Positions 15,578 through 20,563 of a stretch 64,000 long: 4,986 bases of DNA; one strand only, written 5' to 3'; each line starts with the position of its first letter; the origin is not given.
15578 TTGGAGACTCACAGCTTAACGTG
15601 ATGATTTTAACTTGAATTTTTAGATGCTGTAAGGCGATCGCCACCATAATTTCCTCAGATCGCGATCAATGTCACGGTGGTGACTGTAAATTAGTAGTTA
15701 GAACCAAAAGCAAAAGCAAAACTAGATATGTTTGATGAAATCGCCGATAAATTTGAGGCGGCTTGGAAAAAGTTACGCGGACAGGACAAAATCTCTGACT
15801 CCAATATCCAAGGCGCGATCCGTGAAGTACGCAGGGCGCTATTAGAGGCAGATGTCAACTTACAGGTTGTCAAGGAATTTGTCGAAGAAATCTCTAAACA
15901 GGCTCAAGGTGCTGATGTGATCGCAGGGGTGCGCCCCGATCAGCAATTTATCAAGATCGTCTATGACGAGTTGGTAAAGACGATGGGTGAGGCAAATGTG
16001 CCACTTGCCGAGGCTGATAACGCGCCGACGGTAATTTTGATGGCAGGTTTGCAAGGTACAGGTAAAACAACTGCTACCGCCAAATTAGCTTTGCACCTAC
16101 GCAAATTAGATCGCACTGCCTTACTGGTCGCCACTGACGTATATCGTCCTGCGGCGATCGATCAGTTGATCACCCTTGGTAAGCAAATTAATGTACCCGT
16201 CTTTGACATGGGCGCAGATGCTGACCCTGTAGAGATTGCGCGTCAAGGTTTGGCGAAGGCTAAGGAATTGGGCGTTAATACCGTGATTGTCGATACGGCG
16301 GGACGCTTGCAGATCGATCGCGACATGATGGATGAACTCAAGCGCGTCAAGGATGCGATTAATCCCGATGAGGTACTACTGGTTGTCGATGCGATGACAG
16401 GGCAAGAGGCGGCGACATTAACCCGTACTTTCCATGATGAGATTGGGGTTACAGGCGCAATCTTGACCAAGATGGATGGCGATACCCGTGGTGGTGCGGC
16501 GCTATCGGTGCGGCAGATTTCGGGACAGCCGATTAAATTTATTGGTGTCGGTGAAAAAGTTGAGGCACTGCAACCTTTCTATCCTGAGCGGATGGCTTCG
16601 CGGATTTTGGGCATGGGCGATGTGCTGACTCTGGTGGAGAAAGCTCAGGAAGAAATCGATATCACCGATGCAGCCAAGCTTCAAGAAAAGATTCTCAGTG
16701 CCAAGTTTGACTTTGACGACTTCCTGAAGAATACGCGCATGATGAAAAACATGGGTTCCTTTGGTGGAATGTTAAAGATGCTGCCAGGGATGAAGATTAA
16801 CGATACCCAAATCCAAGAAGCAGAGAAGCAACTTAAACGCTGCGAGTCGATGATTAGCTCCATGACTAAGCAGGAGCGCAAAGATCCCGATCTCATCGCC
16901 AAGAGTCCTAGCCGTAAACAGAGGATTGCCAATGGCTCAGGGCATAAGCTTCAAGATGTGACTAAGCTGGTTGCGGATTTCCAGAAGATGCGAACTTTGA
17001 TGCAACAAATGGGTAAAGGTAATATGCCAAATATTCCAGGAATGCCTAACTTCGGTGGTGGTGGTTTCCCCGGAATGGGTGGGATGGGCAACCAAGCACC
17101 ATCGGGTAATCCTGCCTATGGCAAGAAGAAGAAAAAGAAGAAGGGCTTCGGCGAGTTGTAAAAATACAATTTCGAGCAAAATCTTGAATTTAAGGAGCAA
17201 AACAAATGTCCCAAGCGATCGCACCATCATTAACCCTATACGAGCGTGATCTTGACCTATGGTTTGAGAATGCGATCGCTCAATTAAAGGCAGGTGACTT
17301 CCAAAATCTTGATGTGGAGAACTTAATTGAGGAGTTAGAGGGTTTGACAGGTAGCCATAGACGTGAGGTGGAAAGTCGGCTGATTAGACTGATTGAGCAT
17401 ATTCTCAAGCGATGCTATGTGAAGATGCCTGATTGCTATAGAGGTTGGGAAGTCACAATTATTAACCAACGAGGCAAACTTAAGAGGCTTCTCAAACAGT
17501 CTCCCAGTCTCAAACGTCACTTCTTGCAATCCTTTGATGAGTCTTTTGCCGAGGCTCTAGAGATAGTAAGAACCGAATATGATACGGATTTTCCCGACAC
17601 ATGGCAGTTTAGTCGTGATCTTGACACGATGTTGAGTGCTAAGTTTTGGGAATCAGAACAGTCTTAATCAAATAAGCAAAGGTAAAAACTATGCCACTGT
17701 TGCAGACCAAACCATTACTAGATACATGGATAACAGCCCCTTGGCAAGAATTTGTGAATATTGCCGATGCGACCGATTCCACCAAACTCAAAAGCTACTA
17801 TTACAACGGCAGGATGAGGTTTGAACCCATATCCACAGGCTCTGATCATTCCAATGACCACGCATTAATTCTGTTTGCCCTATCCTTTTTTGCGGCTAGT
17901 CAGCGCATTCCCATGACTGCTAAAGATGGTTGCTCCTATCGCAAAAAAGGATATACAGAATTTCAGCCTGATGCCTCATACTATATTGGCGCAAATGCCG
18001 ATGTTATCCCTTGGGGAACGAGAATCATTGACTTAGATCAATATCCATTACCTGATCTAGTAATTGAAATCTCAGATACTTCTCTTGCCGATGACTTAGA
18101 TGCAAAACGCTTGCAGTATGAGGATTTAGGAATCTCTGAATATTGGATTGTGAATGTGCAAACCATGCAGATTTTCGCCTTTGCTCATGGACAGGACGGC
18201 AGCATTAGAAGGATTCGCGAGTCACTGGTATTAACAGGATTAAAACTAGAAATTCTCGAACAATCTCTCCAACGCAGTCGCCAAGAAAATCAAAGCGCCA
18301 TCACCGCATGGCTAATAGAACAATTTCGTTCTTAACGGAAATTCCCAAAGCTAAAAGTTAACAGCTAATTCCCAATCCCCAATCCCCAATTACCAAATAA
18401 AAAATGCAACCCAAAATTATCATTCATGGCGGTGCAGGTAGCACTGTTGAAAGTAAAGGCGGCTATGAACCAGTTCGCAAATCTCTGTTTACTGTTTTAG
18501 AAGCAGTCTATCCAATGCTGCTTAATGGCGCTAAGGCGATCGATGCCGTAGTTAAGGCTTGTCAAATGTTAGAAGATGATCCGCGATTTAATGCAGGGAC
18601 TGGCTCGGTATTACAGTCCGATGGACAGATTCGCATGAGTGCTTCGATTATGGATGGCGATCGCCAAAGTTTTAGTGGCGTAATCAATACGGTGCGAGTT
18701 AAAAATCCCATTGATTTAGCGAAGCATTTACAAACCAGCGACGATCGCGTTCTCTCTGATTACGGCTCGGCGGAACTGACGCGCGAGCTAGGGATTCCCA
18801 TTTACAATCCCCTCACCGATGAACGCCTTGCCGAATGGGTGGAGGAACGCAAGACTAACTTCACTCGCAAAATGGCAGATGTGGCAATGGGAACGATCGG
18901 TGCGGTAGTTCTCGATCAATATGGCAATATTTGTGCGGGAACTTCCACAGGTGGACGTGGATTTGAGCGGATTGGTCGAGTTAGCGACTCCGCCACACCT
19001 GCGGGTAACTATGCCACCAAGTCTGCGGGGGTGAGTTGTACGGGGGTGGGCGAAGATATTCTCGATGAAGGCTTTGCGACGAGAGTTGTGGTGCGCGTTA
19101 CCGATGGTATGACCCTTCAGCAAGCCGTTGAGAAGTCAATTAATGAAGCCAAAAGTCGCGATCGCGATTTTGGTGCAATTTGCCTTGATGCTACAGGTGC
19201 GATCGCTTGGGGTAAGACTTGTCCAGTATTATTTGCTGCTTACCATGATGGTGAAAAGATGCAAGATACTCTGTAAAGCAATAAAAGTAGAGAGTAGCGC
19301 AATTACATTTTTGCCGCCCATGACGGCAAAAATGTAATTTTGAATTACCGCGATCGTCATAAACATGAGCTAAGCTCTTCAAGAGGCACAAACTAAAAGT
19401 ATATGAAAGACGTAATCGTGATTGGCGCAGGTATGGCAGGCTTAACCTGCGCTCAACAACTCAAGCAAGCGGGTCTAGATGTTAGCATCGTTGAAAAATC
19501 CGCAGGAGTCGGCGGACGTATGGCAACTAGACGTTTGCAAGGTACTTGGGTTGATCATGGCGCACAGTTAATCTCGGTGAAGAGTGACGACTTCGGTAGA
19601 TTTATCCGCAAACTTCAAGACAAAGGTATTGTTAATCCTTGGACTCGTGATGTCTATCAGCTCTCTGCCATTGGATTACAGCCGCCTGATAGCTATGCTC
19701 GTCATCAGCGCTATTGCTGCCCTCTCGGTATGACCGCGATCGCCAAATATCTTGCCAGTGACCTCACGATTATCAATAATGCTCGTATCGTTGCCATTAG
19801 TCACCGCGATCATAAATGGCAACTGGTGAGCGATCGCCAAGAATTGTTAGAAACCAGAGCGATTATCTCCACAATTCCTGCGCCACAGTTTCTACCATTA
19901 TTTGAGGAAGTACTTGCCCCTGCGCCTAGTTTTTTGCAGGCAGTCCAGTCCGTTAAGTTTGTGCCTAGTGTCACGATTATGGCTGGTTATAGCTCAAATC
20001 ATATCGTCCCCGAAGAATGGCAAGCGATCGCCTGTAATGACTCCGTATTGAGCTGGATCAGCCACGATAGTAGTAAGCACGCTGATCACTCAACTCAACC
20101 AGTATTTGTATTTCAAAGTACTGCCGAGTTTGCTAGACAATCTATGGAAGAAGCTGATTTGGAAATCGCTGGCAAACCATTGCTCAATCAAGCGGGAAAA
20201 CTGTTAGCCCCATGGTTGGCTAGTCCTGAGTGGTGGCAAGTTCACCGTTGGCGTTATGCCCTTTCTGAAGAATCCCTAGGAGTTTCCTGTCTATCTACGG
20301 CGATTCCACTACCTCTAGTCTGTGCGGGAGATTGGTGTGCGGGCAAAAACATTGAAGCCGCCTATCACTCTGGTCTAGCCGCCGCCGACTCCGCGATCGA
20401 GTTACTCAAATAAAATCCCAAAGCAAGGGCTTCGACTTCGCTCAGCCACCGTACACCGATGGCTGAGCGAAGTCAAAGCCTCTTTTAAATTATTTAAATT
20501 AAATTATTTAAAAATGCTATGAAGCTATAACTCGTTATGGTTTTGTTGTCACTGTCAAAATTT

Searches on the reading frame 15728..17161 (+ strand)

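Call 49: search_protein_families(library=pfam, proteins=[window:15728-17161:+], max_evalue=0.0001)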
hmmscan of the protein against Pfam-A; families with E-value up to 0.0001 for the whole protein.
window:15728-17161:+ (477 aa): 3 families
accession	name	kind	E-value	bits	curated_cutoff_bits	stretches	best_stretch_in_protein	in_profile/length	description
PF00448.28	SRP54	-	2.3e-74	249.7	22.7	1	100-295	1-196/196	SRP54-type protein, GTPase domain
PF02978.25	SRP_SPB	-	2.5e-30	105.1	27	1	326-425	1-91/91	Signal peptide binding domain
PF02881.24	SRP54_N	-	3.7e-20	72.4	22.4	1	6-82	2-75/75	SRP54-type protein, helical bundle domain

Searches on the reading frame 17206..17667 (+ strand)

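Call 49: search_protein_families(library=pfam, proteins=[window:17206-17667:+], max_evalue=0.0001)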
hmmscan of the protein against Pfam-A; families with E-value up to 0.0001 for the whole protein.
window:17206-17667:+ (153 aa): 1 family
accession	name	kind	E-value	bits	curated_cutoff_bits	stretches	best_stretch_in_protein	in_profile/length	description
PF01724.21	DUF29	-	1.2e-37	129.7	22.5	1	11-148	1-138/138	Domain of unknown function DUF29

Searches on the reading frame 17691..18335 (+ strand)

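Call 49: search_protein_families(library=pfam, proteins=[window:17691-18335:+], max_evalue=0.0001)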
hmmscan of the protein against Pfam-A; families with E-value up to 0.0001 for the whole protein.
window:17691-18335:+ (214 aa): 1 family
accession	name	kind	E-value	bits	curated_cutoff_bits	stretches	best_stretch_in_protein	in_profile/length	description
PF05685.18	Uma2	-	1.5e-21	77.1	27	1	18-186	1-157/172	Putative restriction endonuclease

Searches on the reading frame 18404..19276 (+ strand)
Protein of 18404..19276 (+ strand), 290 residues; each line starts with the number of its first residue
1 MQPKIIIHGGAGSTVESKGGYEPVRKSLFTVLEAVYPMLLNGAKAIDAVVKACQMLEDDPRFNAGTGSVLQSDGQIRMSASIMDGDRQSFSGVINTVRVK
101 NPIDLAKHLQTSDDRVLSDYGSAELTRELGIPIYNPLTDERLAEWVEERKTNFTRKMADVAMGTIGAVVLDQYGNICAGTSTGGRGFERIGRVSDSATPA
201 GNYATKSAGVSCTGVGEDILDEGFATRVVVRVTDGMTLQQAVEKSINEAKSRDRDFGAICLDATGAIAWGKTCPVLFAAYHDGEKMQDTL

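Call 49: search_protein_families(library=pfam, proteins=[window:18404-19276:+], max_evalue=0.0001)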
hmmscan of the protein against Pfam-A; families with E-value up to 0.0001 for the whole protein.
window:18404-19276:+ (290 aa): 1 family
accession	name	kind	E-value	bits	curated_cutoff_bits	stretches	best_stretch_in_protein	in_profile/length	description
PF01112.23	Asparaginase_2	-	2e-103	346.2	27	1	3-289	1-306/309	Asparaginase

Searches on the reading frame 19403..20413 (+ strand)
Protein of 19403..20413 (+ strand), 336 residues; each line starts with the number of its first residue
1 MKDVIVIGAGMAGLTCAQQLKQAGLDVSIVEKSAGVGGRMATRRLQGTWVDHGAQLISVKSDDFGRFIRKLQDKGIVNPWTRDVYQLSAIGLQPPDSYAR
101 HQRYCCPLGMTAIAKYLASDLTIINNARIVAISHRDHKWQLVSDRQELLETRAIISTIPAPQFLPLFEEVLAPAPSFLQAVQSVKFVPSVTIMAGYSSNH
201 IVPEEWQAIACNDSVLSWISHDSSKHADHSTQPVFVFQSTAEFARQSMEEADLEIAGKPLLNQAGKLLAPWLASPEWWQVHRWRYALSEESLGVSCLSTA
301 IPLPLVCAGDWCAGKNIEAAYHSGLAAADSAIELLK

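Call 49: search_protein_families(library=pfam, proteins=[window:19403-20413:+], max_evalue=0.0001)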
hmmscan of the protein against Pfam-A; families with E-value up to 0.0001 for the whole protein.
window:19403-20413:+ (336 aa): 13 families
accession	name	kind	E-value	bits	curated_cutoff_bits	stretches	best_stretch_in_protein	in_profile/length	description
PF01593.30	Amino_oxidase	-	1.2e-24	87.9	19.8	2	11-71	1-61/443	Flavin containing amine oxidoreductase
PF13450.12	NAD_binding_8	-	1.7e-16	60.7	21.9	1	6-70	1-67/68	NAD(P)-binding Rossmann-like domain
PF12831.13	FAD_oxidored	-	4.6e-09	36.5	27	1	3-136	1-118/416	FAD dependent oxidoreductase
PF00890.30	FAD_binding_2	-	1.1e-08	35.2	20.4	1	3-41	1-39/414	FAD binding domain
PF01266.30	DAO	-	5e-08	33.3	27.9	1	3-44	1-41/353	FAD dependent oxidoreductase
PF07992.20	Pyr_redox_2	-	2.7e-07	30.8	26.1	1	2-41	1-41/291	Pyridine nucleotide-disulphide oxidoreductase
PF01946.23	Thi4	-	8.8e-07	28.8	26.2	1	2-40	18-57/235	Thi4 family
PF05834.18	Lycopene_cycl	-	1.6e-06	27.9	23.4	1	3-58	1-53/380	Lycopene cyclase protein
PF03486.20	HI0933_like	-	6e-06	26.3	50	1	3-40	2-39/244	HI0933-like protein Rossmann domain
PF13454.12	NAD_binding_9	-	1.5e-05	25.5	21.8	1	6-155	2-149/155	FAD-NAD(P)-binding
PF13738.12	Pyr_redox_3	-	2.2e-05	24.3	30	0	5-34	1-31/305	Pyridine nucleotide-disulphide oxidoreductase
PF00070.33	Pyr_redox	-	3.9e-05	24.5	22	0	4-46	2-47/82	Pyridine nucleotide-disulphide oxidoreductase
PF01494.25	FAD_binding_3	-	4e-05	23.4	22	1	3-34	3-34/349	FAD binding domain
